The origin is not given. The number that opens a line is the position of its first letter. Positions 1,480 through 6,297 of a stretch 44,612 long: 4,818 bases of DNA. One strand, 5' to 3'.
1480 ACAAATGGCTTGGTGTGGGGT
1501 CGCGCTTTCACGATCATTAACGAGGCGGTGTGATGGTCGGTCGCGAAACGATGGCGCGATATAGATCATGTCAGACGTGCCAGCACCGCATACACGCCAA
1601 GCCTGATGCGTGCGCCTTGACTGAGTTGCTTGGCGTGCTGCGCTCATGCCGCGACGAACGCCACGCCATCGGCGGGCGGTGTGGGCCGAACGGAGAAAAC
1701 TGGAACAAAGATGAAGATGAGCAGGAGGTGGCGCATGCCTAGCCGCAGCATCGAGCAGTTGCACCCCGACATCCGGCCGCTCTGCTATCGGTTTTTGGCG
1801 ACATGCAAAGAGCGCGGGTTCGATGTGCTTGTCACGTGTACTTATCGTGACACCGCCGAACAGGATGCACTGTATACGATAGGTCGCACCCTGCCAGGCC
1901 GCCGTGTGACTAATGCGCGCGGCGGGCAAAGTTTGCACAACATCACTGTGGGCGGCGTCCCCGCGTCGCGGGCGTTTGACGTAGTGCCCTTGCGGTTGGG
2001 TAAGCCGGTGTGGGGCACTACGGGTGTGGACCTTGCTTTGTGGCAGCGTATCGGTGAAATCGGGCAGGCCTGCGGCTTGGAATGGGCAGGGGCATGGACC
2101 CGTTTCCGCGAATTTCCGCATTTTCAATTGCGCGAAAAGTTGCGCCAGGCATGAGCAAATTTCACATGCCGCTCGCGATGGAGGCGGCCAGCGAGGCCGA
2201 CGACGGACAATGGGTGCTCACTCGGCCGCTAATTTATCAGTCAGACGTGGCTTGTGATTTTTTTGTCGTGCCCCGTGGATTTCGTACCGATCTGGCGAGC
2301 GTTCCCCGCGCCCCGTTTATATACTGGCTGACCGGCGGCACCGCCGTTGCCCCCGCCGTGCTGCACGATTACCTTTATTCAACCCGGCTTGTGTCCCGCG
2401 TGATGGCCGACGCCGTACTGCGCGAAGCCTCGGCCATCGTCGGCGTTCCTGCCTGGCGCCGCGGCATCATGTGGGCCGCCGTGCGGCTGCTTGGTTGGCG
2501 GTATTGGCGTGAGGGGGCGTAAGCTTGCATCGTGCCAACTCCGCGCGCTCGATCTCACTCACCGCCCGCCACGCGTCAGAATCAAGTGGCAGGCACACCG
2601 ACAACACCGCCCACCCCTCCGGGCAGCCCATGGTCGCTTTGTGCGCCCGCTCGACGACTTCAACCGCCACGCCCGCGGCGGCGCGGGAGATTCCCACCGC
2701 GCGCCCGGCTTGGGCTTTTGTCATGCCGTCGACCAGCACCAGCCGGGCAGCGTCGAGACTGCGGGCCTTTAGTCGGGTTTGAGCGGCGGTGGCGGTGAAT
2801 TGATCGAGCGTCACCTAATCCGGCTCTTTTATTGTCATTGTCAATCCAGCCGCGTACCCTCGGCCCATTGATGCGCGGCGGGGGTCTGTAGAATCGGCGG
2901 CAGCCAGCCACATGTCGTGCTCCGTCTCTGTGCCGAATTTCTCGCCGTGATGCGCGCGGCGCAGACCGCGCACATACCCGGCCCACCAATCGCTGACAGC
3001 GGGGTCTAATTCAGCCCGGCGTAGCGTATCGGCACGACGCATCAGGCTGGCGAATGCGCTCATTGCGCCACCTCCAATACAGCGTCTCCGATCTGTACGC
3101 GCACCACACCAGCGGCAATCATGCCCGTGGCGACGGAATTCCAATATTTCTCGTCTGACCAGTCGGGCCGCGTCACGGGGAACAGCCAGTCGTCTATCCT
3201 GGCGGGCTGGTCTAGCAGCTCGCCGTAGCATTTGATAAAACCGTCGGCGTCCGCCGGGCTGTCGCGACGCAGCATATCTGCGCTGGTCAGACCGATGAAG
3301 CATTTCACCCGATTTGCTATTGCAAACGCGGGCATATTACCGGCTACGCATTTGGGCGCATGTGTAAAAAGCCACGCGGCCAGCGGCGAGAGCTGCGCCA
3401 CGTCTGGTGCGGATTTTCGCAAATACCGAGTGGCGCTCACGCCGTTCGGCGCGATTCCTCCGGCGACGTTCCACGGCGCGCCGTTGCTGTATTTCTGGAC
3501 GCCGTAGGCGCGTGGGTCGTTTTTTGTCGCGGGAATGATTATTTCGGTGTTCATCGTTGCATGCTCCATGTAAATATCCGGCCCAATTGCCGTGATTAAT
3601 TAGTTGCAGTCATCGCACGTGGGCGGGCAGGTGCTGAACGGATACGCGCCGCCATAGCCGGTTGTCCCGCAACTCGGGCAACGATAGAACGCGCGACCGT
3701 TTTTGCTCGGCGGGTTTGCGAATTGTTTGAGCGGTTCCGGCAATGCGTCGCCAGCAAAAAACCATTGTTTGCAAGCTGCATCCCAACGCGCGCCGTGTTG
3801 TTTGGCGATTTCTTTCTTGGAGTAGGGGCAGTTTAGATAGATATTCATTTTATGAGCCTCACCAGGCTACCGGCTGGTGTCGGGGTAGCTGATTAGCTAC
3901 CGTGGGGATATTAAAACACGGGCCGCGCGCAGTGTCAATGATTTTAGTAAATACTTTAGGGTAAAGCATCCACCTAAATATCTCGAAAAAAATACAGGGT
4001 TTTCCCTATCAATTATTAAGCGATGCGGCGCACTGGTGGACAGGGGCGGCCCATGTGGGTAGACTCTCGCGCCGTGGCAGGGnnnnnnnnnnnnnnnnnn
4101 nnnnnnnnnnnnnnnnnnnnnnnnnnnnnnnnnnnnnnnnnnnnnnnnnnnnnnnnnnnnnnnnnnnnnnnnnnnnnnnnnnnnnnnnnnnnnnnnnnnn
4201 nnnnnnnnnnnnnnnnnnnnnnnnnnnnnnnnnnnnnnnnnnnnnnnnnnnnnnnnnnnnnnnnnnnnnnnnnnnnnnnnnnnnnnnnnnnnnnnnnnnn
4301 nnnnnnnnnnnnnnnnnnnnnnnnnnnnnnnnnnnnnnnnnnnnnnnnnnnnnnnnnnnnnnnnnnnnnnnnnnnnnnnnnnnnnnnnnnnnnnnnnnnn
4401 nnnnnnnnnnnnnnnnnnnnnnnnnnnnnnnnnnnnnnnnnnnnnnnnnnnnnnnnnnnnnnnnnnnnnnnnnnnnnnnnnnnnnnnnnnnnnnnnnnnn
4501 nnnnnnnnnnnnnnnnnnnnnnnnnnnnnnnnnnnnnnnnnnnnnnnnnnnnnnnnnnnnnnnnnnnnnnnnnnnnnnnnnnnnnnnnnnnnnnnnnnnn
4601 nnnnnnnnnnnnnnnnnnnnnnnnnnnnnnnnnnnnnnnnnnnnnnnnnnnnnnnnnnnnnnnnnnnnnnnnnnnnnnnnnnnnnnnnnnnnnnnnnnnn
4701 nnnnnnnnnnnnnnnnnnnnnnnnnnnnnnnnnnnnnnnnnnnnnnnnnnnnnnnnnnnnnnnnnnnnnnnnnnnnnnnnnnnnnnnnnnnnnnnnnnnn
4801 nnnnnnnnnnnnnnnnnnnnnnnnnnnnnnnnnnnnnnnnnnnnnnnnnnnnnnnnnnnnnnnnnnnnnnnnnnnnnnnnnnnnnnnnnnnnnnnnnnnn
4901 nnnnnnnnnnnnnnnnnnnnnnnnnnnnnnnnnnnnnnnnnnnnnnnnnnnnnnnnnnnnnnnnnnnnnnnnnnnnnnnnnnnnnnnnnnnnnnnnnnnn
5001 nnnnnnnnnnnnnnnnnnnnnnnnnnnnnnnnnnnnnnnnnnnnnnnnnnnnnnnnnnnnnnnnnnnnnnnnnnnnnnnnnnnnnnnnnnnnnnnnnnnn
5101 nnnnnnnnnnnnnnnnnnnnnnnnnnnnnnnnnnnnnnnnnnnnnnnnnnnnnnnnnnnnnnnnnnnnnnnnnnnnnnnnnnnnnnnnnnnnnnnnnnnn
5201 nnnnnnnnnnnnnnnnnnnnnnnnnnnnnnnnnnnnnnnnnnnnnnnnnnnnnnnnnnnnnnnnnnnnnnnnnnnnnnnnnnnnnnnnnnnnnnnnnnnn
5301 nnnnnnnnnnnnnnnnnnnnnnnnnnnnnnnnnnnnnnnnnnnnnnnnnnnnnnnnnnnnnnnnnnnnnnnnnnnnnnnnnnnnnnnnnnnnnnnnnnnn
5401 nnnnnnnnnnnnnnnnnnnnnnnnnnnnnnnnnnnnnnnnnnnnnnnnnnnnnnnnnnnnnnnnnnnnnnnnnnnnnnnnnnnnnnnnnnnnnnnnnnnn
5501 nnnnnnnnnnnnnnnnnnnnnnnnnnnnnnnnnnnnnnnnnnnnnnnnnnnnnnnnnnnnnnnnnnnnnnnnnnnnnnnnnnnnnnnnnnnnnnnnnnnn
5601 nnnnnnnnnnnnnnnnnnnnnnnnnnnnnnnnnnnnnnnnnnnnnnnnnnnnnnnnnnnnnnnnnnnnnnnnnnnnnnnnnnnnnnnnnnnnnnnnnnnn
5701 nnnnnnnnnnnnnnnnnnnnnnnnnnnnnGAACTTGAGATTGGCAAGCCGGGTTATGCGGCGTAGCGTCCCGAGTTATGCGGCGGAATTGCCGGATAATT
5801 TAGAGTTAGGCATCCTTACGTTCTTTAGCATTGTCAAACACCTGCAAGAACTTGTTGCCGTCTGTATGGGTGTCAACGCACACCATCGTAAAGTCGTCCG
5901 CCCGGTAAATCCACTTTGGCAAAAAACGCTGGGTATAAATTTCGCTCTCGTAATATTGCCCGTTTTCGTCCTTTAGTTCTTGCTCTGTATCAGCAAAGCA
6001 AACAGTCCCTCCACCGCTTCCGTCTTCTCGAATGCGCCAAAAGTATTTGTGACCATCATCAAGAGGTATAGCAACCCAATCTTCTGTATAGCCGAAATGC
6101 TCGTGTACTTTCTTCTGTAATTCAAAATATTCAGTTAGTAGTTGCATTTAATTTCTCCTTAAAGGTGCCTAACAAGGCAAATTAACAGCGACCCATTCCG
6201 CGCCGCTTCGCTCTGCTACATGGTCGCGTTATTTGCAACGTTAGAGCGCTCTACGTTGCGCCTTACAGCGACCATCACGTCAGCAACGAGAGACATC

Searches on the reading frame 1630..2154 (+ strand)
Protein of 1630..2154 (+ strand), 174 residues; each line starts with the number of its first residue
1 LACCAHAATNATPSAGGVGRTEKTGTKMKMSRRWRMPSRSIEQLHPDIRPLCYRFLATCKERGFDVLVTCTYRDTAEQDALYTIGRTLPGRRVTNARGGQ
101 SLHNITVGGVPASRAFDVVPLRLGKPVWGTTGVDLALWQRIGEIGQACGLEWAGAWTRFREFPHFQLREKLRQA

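Call 14: search_protein_families(library=phrogs, proteins=[window:1630-2154:+], max_evalue=0.001)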
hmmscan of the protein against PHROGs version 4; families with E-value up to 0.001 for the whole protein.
window:1630-2154:+ (174 aa): 5 families
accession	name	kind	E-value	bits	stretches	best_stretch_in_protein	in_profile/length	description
phrog_465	-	lysis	2.4e-23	83.9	1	27-169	36-167/292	endolysin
phrog_2649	-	lysis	2.7e-20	74.3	1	39-172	8-132/261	endolysin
phrog_15351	-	lysis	1.4e-19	71.5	1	60-169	37-138/289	endolysin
phrog_6523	-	lysis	5.9e-19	69.9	1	44-171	17-133/255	endolysin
phrog_5115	-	moron, auxiliary metabolic gene and host takeover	9.8e-12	45.7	1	54-170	26-124/283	ferredoxin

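Call 15: search_protein_families(library=pfam, proteins=[window:1630-2154:+], max_evalue=0.001)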
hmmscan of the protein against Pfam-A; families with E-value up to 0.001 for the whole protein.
window:1630-2154:+ (174 aa): 2 families
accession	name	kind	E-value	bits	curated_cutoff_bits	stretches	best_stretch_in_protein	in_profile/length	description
PF13539.11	Peptidase_M15_4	-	1.4e-06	29.2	25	1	114-167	13-70/70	D-alanyl-D-alanine carboxypeptidase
PF02557.22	VanY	-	2.7e-05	24.4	25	1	43-105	3-68/132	D-alanyl-D-alanine carboxypeptidase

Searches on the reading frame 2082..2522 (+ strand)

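Call 14: search_protein_families(library=phrogs, proteins=[window:2082-2522:+], max_evalue=0.001)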
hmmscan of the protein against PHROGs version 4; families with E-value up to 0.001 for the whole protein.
window:2082-2522:+ (146 aa): 2 families
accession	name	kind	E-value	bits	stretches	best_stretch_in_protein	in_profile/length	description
phrog_1158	-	tail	8.3e-25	88.6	1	38-143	18-132/205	tail assembly chaperone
phrog_6098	-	unknown function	3.4e-07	31.6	1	93-144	22-73/78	-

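Call 15: search_protein_families(library=pfam, proteins=[window:2082-2522:+], max_evalue=0.001)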
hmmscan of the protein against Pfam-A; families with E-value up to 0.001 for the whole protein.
window:2082-2522:+ (146 aa): 1 family
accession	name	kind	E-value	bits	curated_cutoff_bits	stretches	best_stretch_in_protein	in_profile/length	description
PF07087.16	DUF1353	-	2.1e-25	88.6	22.5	1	44-134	1-91/91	Protein of unknown function (DUF1353)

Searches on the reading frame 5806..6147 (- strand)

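Call 14: search_protein_families(library=phrogs, proteins=[window:5806-6147:-], max_evalue=0.001)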
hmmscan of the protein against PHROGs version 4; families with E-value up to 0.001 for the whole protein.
window:5806-6147:- (113 aa): 1 family
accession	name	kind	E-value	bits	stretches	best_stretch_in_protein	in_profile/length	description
phrog_24232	-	unknown function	2.3e-18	67.8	1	2-110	3-122/130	-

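Call 15: search_protein_families(library=pfam, proteins=[window:5806-6147:-], max_evalue=0.001)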
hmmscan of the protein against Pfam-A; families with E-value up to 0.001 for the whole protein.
window:5806-6147:- (113 aa): 0 families
